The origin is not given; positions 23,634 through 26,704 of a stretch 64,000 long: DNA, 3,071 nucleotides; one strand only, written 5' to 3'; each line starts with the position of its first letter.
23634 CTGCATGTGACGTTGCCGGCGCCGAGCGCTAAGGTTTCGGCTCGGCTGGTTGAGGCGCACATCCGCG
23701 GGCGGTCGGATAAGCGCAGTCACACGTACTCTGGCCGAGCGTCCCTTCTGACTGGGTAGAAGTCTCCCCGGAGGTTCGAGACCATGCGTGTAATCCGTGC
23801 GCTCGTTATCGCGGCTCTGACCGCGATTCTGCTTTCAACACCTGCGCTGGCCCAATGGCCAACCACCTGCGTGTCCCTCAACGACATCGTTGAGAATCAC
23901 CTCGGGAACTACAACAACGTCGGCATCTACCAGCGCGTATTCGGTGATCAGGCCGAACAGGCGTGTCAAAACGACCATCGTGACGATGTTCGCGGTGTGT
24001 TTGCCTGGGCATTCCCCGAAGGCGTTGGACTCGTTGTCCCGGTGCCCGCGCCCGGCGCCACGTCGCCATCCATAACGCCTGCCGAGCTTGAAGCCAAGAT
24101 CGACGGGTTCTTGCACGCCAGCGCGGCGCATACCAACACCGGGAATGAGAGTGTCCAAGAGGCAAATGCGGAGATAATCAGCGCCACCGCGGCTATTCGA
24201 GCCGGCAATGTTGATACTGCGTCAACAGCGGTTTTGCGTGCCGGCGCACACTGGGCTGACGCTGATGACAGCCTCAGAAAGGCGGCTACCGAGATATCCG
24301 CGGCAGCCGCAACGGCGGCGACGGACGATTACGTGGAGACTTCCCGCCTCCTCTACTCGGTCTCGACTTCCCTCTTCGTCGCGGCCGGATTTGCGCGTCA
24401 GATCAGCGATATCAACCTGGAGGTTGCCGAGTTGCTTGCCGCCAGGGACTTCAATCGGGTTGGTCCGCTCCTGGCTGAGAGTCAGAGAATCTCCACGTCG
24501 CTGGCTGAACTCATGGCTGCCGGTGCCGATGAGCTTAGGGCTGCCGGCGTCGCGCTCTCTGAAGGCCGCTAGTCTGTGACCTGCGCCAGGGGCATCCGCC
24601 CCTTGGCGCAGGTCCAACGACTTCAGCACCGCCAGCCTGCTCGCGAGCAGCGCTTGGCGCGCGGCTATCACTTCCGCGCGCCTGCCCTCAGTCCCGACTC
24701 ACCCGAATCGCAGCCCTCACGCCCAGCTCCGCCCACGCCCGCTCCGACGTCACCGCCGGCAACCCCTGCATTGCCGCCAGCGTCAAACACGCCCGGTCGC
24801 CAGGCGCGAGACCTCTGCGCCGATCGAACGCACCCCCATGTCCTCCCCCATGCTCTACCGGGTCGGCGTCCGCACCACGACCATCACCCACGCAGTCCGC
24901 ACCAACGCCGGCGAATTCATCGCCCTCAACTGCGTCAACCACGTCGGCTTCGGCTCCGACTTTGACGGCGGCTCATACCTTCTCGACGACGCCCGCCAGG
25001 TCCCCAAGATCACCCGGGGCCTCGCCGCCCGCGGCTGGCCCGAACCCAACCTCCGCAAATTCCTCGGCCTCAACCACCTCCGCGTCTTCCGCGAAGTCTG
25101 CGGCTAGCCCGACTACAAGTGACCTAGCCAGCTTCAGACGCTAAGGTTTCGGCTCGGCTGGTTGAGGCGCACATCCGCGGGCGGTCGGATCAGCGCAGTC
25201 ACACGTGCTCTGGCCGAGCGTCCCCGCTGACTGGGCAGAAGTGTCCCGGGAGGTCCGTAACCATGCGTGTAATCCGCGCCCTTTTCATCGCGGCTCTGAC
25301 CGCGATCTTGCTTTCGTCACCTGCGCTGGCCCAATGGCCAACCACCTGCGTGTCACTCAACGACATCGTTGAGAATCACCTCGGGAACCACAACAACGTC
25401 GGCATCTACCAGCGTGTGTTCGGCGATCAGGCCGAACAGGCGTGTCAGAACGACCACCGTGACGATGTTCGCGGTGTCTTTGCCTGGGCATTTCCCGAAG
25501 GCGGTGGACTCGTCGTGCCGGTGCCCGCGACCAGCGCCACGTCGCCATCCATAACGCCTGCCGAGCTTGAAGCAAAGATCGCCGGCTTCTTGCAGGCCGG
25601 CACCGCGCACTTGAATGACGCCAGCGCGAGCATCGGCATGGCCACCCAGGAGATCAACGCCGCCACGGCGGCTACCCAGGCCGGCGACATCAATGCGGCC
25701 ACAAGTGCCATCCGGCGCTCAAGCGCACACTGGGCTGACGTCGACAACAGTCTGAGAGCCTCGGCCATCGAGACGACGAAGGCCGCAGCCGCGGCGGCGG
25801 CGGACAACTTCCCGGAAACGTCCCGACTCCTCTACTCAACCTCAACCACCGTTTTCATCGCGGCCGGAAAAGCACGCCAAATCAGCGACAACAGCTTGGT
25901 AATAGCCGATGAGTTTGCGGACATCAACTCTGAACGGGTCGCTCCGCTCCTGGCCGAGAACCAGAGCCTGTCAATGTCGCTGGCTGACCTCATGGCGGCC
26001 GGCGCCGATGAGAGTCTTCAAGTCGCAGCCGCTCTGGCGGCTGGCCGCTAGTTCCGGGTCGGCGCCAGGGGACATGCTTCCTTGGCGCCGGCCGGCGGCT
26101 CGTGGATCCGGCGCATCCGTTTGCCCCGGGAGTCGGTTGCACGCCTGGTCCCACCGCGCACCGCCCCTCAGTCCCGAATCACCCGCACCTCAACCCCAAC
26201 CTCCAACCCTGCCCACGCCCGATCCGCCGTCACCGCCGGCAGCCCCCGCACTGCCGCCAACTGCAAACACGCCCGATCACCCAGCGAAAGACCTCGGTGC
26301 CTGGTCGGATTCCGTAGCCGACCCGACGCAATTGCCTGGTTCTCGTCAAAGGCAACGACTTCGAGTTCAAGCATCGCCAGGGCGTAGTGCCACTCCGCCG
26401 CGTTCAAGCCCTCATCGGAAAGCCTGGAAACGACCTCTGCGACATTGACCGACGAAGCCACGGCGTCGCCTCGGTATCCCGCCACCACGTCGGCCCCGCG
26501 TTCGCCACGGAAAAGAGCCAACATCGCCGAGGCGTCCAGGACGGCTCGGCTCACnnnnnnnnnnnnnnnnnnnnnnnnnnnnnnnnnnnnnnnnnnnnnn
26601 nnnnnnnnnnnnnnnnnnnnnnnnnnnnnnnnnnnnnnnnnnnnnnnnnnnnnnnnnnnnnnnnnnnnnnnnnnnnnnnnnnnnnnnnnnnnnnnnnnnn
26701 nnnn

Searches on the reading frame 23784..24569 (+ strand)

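Call 4: search_protein_families(library=pfam, proteins=[window:23784-24569:+], max_evalue=0.1)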
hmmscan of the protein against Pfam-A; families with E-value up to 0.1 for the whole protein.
window:23784-24569:+ (262 aa): 1 family
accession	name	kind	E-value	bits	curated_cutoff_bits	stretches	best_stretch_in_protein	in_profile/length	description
PF14938.12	SNAP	-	0.064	13.2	25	1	111-220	58-167/282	Soluble NSF attachment protein, SNAP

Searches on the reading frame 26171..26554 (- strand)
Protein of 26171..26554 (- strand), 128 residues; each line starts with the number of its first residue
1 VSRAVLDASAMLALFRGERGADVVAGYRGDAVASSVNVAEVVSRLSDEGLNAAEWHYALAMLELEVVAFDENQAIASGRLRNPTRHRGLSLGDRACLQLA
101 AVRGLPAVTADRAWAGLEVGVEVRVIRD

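Call 4: search_protein_families(library=pfam, proteins=[window:26171-26554:-], max_evalue=0.1)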
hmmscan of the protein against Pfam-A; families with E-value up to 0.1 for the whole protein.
window:26171-26554:- (128 aa): 1 family
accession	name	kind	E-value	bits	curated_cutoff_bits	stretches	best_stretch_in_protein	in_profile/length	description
PF01850.27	PIN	-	5.2e-13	50.1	23.6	1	5-115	2-115/120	PIN domain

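Call 17: search_solved_structures(query=window:26171-26554:-, max_evalue=1, show_alignments=2)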
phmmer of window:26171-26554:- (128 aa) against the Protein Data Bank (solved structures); distinct sequences matched with E-value up to 1: 1.
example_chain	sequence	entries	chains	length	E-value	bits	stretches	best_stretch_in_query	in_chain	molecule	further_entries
3dbo_B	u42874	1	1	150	0.24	14.9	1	5-127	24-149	Uncharacterized protein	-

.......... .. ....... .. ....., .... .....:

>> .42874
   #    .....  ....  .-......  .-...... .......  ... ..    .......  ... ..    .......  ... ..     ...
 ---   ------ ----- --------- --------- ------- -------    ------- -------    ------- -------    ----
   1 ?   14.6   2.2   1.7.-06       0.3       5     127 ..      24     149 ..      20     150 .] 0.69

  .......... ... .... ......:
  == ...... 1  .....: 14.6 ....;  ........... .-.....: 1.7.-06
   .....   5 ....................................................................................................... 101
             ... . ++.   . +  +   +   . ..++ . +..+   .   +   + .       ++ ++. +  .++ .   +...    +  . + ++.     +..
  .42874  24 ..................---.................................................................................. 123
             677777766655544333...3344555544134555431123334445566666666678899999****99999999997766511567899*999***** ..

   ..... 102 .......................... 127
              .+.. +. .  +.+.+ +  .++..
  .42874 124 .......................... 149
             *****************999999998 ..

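Call 38: search_protein_families(library=ncbifam, proteins=[window:26171-26554:-], max_evalue=0.01)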
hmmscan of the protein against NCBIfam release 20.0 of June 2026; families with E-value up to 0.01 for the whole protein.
window:26171-26554:- (128 aa): 0 families

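Call 67: search_protein_families(library=padloc, proteins=[window:26171-26554:-], max_evalue=0.01)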
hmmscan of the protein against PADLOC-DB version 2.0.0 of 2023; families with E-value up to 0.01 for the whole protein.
window:26171-26554:- (128 aa): 0 families
